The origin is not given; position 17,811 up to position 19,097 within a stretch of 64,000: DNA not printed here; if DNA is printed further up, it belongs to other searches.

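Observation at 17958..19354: Self-contained XRE regulator + 329-aa unknown protein cassette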

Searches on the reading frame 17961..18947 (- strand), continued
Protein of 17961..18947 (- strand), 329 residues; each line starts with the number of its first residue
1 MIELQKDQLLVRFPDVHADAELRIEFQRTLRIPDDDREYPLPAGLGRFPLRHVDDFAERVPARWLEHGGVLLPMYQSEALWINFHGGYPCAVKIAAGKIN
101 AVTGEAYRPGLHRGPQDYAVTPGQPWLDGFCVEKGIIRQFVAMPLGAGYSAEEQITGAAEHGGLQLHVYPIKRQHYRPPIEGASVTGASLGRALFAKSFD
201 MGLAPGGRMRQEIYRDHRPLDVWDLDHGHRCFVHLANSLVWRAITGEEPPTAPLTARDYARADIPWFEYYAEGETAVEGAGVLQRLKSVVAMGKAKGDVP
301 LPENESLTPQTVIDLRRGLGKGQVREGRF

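Call 36: get_annotated_region(hit=H1, flank=6000)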
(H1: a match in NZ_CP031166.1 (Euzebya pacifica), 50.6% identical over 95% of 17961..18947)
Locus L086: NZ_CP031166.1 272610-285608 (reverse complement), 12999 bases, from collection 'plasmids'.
description: Euzebya pacifica strain DY32-46 plasmid pEDY32-46I, complete sequence
organism: Euzebya pacifica (NCBI taxid 1608957)
taxonomy: Bacteria; Actinomycetota; Nitriliruptoria; Euzebyales; Euzebyaceae; Euzebya; Euzebya pacifica
host: -; source: -; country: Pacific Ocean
typing (MOB-suite, as given by PLSDB): non-mobilizable
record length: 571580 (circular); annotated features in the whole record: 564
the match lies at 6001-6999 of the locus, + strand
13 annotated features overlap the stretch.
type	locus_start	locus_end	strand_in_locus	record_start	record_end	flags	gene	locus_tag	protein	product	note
CDS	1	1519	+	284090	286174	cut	-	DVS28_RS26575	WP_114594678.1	cell wall-binding repeat-containing protein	-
CDS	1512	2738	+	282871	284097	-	-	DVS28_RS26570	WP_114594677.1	hypothetical protein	-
CDS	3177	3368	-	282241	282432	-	-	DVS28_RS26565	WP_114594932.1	hypothetical protein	-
CDS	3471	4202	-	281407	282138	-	-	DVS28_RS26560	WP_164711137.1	hypothetical protein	-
CDS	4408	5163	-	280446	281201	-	-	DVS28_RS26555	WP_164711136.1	endonuclease/exonuclease/phosphatase family protein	-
CDS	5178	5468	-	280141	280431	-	-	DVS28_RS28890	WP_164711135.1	hypothetical protein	-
CDS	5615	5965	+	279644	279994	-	-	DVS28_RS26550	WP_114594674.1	helix-turn-helix transcriptional regulator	-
CDS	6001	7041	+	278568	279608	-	-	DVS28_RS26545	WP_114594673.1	hypothetical protein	-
CDS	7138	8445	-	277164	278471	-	-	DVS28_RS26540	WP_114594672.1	hypothetical protein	-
CDS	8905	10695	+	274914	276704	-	dnaG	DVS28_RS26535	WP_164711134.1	DNA primase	GO:0006269 - DNA replication, synthesis of RNA primer [Evidence IEA]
CDS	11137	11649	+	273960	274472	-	-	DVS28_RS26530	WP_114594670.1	helix-turn-helix domain-containing protein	-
CDS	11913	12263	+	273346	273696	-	-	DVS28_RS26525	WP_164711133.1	hypothetical protein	-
CDS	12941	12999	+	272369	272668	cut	-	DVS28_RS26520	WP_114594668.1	hypothetical protein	-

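Call 37: get_annotated_region(hit=H4, flank=6000)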
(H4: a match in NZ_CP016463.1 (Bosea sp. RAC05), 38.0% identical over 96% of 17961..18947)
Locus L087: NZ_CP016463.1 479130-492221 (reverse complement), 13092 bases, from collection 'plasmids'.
description: Bosea sp. RAC05 plasmid pBSY19_1, complete sequence
organism: Bosea sp. RAC05 (NCBI taxid 1842539)
taxonomy: Bacteria; Pseudomonadota; Alphaproteobacteria; Hyphomicrobiales; Boseaceae; Bosea; Bosea sp. RAC05
host: -; source: Microbial isolate,Algal phycosphere; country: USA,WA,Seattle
typing (MOB-suite, as given by PLSDB): non-mobilizable
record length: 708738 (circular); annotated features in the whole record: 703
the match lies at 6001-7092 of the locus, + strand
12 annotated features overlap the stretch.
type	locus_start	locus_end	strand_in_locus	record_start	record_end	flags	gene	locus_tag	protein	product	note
CDS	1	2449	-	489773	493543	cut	-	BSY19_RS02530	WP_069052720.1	strawberry notch C-terminal domain-containing protein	-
CDS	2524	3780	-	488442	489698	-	-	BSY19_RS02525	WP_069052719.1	hypothetical protein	-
CDS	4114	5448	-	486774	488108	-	-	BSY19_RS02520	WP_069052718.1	hypothetical protein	-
CDS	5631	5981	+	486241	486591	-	-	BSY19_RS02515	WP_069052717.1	helix-turn-helix transcriptional regulator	-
CDS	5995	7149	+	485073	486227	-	-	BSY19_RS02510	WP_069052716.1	hypothetical protein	-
CDS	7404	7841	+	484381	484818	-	-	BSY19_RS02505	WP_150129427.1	hypothetical protein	-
CDS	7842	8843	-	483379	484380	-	-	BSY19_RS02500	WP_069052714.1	metallophosphoesterase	-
CDS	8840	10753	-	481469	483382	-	-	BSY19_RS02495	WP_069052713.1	AAA family ATPase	-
CDS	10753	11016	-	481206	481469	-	-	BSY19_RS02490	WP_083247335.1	hypothetical protein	-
CDS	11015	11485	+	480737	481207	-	-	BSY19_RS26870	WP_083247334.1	hypothetical protein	-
CDS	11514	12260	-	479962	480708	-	-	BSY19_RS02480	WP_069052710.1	hypothetical protein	-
CDS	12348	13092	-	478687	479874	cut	-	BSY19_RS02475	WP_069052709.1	hypothetical protein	-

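Call 38: get_annotated_region(hit=H7, flank=5000)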
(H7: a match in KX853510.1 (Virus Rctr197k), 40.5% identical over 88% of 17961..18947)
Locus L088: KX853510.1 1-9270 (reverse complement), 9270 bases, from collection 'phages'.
description: Virus Rctr197k, partial genome.
organism: Virus Rctr197k (NCBI taxid 1924548)
taxonomy: Viruses; Duplodnaviria; Heunggongvirae; Uroviricota; Caudoviricetes
host: -; source: enrichment culture DAMO/AAA; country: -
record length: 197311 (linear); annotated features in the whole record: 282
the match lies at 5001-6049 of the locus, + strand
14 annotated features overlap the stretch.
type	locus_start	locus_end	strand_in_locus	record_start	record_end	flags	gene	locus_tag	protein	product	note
CDS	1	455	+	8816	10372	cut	uvrD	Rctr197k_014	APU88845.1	DNA helicase II-like protein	-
misc_feature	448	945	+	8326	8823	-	-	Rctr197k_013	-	-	similar to similar to ADP-ribose-binding protein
CDS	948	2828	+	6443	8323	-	-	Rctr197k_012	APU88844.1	hypothetical protein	-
CDS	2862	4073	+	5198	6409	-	-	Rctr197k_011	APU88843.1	conserved hypothetical protein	-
CDS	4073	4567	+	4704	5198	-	-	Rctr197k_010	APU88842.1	hypothetical protein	-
CDS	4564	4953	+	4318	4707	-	-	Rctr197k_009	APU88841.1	hypothetical protein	-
CDS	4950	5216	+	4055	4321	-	-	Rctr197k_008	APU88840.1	putative membrane protein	overlaps another CDS with the same product name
misc_feature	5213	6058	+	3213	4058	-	-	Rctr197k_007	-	-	similar to putative membrane protein; overlaps another CDS with the same product name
misc_feature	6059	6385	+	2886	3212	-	-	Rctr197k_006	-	-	similar to hypothetical protein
CDS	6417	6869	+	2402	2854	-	-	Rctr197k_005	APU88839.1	hypothetical protein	-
misc_feature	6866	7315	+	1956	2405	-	-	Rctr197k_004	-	-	similar to hypothetical protein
CDS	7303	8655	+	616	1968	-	-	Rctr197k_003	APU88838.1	putative head morphogenesis protein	-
misc_feature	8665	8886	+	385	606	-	-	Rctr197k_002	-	-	similar to hypothetical protein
CDS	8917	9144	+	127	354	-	-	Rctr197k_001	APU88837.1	hypothetical protein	-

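Call 39: predict_structure(alignment_id=A2)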
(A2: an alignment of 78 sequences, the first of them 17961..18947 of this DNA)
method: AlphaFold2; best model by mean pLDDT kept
length: 329 residues; sequences in the alignment: 78
mean_pLDDT: 91.3   pTM: 0.89
mean pLDDT of the five models: 91.3, 90.9, 90.5, 89.9, 87.7
residues with pLDDT >= 90: 272; 70-90: 27; 50-70: 14; < 50: 16
segments of 3 or more residues with pLDDT < 50: 182-197
pLDDT, mean of each block of 10 residues (from residue 1): 97 97 97 96 95 97 96 96 97 98 98 98 96 98 97 97 98 91 42 52 97 97 98 96 94 88 90 92 97 95 90 80 62
secondary structure, 60 per line:
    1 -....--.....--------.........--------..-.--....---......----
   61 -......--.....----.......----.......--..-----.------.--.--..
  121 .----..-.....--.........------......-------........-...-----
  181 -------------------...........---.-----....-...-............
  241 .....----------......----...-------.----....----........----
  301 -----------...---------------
elements in order: E2-5 E8-12 E21-29 E44-47 H53-56 H62-67 E70-74 E79-85 E90-96 E119-121 E129-133 E136-144 H151-156 E164-171 E200-210 E229-237 H238-245 H256-261 E266-268 H281-284 H289-296 E312-314

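Call 42: fold_search(model_id=the predicted structure, library=pdb)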
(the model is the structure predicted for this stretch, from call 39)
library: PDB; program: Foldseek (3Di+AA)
matches with E <= 10: 333; with E <= 0.001: 0
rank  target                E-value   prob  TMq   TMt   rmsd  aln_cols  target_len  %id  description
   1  4n6r_B                1.8e-01  0.02  0.10  0.14  19.3       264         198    7  Crystal structure of VosA-VelB-complex (released 2014-01-22)
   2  1t4w                  2.6e-01  0.04  0.11  0.16  13.6       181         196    7  Structural Differences in the DNA Binding Domains of Human p53 and its C. elegans Ortholog Cep-1: Structure of C. elegan (released 2004-07-20)
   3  6kxs_H                2.7e-01  0.03  0.11  0.14  27.3       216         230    9  Cryo-EM structure of human IgM-Fc in complex with the J chain and the ectodomain of pIgR (released 2020-02-05)
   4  8ygq_A                3.2e-01  0.04  0.14  0.20  15.7       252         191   10  Crystal structure of Human TEAD2 in complex with Cobimetinib (released 2025-03-05)
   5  4iip                  3.2e-01  0.02  0.12  0.13  17.2       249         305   10  Legionella pneumophila effector (released 2013-06-19)
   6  6pal_B                4.3e-01  0.10  0.14  0.12  11.1       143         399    8  Bacteroides uniformis endo-laminarinase BuGH158 from the beta(1,3)-glucan utilization locus (released 2020-04-01)
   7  9ixs_C                4.3e-01  0.04  0.17  0.22  13.7       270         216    7  Crystal structure of TEAD3 YAP binding domain with compound 1 (released 2025-04-16)
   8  8a0v_C                5.1e-01  0.04  0.17  0.22  14.7       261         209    9  Crystal structure of TEAD3 in complex with CPD2 (released 2022-08-17)
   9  6wee_C                5.4e-01  0.05  0.15  0.24  15.7       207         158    8  Copper-bound M88I variant of Campylobacter jejuni P19 (released 2021-02-10)
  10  6wee_A                5.7e-01  0.05  0.16  0.25  15.0       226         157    8  Copper-bound M88I variant of Campylobacter jejuni P19 (released 2021-02-10)
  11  8a8q_B                5.7e-01  0.02  0.14  0.19  16.0       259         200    8  Crystal structure of Protein Scalloped in complex with YAP peptide (released 2022-12-28)
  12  7t2k_A                6.4e-01  0.03  0.15  0.22  16.4       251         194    9  Crystal Structure of TEAD2 in a covalent complex with TED-661 (released 2023-06-14)
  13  3teu                  7.7e-01  0.08  0.12  0.30  11.4       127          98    9  Crystal structure of fibcon (released 2012-05-16)
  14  7qqg_B                7.7e-01  0.04  0.14  0.09  16.1       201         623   11  Crystal structure of MYORG bound to 1-deoxygalactonojirimycin (released 2022-08-31)
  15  8cka_B                8.1e-01  0.01  0.10  0.09  26.5       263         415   11  Deinococcus radidurans HPI S-layer (released 2023-04-19)
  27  9kmc_E                1.3e+00  0.01  0.06  0.09  23.1       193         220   13  Cryo-EM structure of the heterotrimeric interleukin-2 receptor in complex with interleukin-2 and anti-CD25 Fab S417 (released 2025-11-19)
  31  8z74_A                1.4e+00  0.03  0.12  0.24  12.7       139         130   10  Cryo-EM structure of APJR complex with agonistic antibody (released 2025-01-22)
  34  9l2l_C                1.4e+00  0.01  0.08  0.04  19.1       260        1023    8  Structure of SARS-CoV-2 EG.5.1 Variant Spike protein complexed with antibody XGi-198 (released 2025-12-10)
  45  9kzz_B                1.8e+00  0.00  0.08  0.04  18.8       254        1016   10  Structure of SARS-CoV-2 EG.5.1 Variant Spike protein complexed with antibody XGi-171 (released 2025-12-10)
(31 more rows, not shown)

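Call 46: fold_search(model_id=the predicted structure, library=viral)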
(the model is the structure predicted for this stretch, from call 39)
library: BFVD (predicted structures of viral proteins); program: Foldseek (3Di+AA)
matches with E <= 10: 171; with E <= 0.001: 18
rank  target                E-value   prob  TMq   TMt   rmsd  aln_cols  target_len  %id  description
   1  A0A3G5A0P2            1.7e-21  1.00  0.68  0.39  10.5       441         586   22  Uncharacterized protein [Harvfovirus sp.]
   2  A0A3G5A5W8            1.3e-20  1.00  0.71  0.39   9.8       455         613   22  Uncharacterized protein [Harvfovirus sp.]
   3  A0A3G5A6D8            3.8e-09  1.00  0.36  0.27   3.8       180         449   23  Ubiquitin-like domain-containing protein [Hyperionvirus sp.]
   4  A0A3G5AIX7            2.6e-07  1.00  0.33  0.33  16.3       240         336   13  Uncharacterized protein [Sylvanvirus sp.]
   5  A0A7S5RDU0            7.4e-07  1.00  0.41  0.55  15.8       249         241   12  (no name in the UniProt tables at hand)
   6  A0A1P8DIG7            2.6e-06  1.00  0.22  0.77   1.6        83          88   43  (no name in the UniProt tables at hand)
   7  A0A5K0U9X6            2.9e-06  1.00  0.32  0.33  16.6       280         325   11  Uncharacterized protein [Yasminevirus sp. GU-2018]
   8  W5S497                3.3e-06  1.00  0.33  0.46   8.5       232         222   13  Uncharacterized protein [Pithovirus sibericum]
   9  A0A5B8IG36            4.1e-06  1.00  0.33  0.28  11.9       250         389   14  Uncharacterized protein [Mimiviridae sp. ChoanoV1]
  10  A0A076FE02            1.9e-05  1.00  0.32  0.51   6.2       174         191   12  Uncharacterized protein [Penaeus monodon nudivirus]
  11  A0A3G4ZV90            3.7e-05  1.00  0.35  0.39   8.3       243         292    9  Uncharacterized protein [Edafosvirus sp.]
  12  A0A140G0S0            4.6e-05  1.00  0.28  0.46  10.0       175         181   11  ORF098 [Infectious spleen and kidney necrosis virus]
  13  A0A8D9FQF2            8.2e-05  1.00  0.32  0.32  19.0       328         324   10  SHOCT domain-containing protein [uncultured marine phage]
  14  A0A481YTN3            2.4e-04  1.00  0.35  0.39  14.1       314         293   11  Uncharacterized protein [Marseillevirus LCMAC101]
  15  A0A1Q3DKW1            2.7e-04  0.99  0.32  0.39   8.4       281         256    8  Uncharacterized protein [Chionoecetes opilio bacilliform virus]
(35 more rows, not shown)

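Call 48: search_protein_families(library=pfam, proteins=[P0126, P0129, P0132, P0138, P0140, P0148, P0153, P0169, P0125, P0128], max_evalue=0.05)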
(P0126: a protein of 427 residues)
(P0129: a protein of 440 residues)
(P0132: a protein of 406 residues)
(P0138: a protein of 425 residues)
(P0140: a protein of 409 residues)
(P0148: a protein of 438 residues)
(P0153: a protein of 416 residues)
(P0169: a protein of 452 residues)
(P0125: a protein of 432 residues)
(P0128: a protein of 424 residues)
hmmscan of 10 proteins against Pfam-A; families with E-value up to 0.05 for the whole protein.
P0126 (427 aa): 3 families
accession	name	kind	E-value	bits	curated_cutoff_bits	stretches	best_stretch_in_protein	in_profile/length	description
PF08559.15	Cut8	-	0.032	14.3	26.2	1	181-281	34-139/241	Cut8, nuclear proteasome tether protein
PF14576.11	SEO_N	-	0.047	13.3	27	0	185-228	154-197/287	Sieve element occlusion N-terminus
PF05478.16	Prominin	-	0.048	12.2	34.3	0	174-256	325-406/799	Prominin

P0129 (440 aa): 0 families

P0132 (406 aa): 0 families

P0138 (425 aa): 0 families

P0140 (409 aa): 0 families

P0148 (438 aa): 0 families

P0153 (416 aa): 0 families

P0169 (452 aa): 0 families

P0125 (432 aa): 0 families

P0128 (424 aa): 0 families

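Call 49: list_cluster_members(proteins=[P0258, P0260, P0162, P0191, P0127, P0164, P0219, P0246, P0141, P0151])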
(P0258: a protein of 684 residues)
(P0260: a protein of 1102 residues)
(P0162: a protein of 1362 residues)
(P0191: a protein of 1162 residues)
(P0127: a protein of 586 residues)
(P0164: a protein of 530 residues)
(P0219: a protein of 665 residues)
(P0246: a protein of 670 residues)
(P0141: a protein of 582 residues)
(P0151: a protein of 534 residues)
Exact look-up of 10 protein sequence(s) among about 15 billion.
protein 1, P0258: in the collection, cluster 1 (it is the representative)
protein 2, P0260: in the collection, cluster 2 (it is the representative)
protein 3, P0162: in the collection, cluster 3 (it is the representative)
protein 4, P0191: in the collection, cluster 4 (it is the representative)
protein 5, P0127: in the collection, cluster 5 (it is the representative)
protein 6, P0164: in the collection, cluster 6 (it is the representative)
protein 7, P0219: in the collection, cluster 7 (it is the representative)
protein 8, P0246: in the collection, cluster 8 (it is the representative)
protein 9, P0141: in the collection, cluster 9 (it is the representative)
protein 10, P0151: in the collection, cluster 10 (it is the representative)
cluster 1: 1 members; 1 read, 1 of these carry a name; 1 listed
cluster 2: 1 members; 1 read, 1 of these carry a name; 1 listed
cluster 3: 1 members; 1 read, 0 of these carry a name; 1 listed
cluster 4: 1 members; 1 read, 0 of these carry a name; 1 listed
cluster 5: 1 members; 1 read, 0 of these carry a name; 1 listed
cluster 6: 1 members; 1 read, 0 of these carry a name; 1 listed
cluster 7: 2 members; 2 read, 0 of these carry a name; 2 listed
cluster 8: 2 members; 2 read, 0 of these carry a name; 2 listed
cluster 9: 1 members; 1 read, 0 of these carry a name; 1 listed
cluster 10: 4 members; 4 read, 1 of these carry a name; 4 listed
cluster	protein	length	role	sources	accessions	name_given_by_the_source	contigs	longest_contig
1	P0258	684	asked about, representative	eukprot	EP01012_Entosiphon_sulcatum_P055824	TRINITY_DN7839_c0_g1_i1.p1 TRINITY_DN7839_c0_g1~~TRINITY_DN7839_c0_g1_i1.p1 ORF ...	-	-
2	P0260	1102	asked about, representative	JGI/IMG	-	serine/threonine protein kinase/formylglycine-generating enzyme required for sulfatase ...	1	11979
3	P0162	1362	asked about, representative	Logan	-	-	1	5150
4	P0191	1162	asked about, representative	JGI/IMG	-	-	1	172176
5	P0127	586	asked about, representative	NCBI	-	-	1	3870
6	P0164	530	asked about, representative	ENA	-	-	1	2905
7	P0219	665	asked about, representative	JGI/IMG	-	-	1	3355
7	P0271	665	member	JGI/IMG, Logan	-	-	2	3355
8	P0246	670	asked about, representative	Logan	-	-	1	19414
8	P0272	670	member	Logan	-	-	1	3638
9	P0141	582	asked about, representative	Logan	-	-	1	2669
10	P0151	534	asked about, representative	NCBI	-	-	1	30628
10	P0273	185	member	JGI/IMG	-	hypothetical protein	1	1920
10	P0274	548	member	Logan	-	-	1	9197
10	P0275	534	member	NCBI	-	-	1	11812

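Call 51: search_protein_families(library=pfam, alignment_id=A2, max_evalue=1)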
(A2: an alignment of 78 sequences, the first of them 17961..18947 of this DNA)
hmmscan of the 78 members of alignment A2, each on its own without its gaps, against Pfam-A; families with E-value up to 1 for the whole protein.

A. member 1, window:17961-18947:- (329 aa): 1 family
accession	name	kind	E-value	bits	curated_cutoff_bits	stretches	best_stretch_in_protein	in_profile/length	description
PF14019.11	DUF4235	-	0.18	12.3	27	1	238-268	21-45/77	Protein of unknown function (DUF4235)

B. families by the number of members that match (of 78 scanned): 11 families
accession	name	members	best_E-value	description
PF18557.6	NepR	1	0.029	Anti-sigma factor NepR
PF00205.28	TPP_enzyme_M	1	0.042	Thiamine pyrophosphate enzyme, central domain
PF21830.1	DUF6890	1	0.096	Family of unknown function (DUF6890)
PF14019.11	DUF4235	1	0.18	Protein of unknown function (DUF4235)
PF07722.19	Peptidase_C26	1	0.21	Peptidase C26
PF01215.24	COX5B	1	0.22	Cytochrome c oxidase subunit Vb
PF13418.12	Kelch_4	1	0.22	Galactose oxidase, central domain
PF06941.18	NT5C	1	0.24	5' nucleotidase, deoxy (Pyrimidine), cytosolic type C protein (NT5C)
PF25175.1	Beta-prop_WDR5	1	0.28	WDR5 beta-propeller domain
PF18598.6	TetR_C_36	1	0.3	Tetracyclin repressor-like, C-terminal domain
PF12091.13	DUF3567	1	0.32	Protein of unknown function (DUF3567)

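Call 80: get_annotated_region(hit=H2, flank=2500)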
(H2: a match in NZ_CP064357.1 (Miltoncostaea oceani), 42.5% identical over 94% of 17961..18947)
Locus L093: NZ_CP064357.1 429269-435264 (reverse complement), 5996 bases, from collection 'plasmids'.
description: Miltoncostaea oceani strain SCSIO 61214 plasmid unnamed1, complete sequence
organism: Miltoncostaea oceani (NCBI taxid 2843216)
taxonomy: Bacteria; Actinomycetota; Thermoleophilia; Miltoncostaeales; Miltoncostaeaceae; Miltoncostaea; Miltoncostaea oceani
host: -; source: pure culture,marine sediment; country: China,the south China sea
typing (MOB-suite, as given by PLSDB): non-mobilizable
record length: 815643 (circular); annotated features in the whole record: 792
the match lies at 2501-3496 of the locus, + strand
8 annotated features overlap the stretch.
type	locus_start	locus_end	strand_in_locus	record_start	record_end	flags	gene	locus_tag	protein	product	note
CDS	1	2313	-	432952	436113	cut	-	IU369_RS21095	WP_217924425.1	hypothetical protein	-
CDS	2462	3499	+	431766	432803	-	-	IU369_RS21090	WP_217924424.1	hypothetical protein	-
CDS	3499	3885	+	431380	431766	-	-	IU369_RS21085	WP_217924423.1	helix-turn-helix transcriptional regulator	-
CDS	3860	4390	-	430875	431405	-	-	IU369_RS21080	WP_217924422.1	hypothetical protein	-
CDS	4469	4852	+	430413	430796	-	-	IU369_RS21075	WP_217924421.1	hypothetical protein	-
CDS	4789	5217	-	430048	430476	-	-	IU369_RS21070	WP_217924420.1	hypothetical protein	-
CDS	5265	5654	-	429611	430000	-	-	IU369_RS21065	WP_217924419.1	hypothetical protein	-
CDS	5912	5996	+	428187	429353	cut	-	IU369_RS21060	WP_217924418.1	hypothetical protein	-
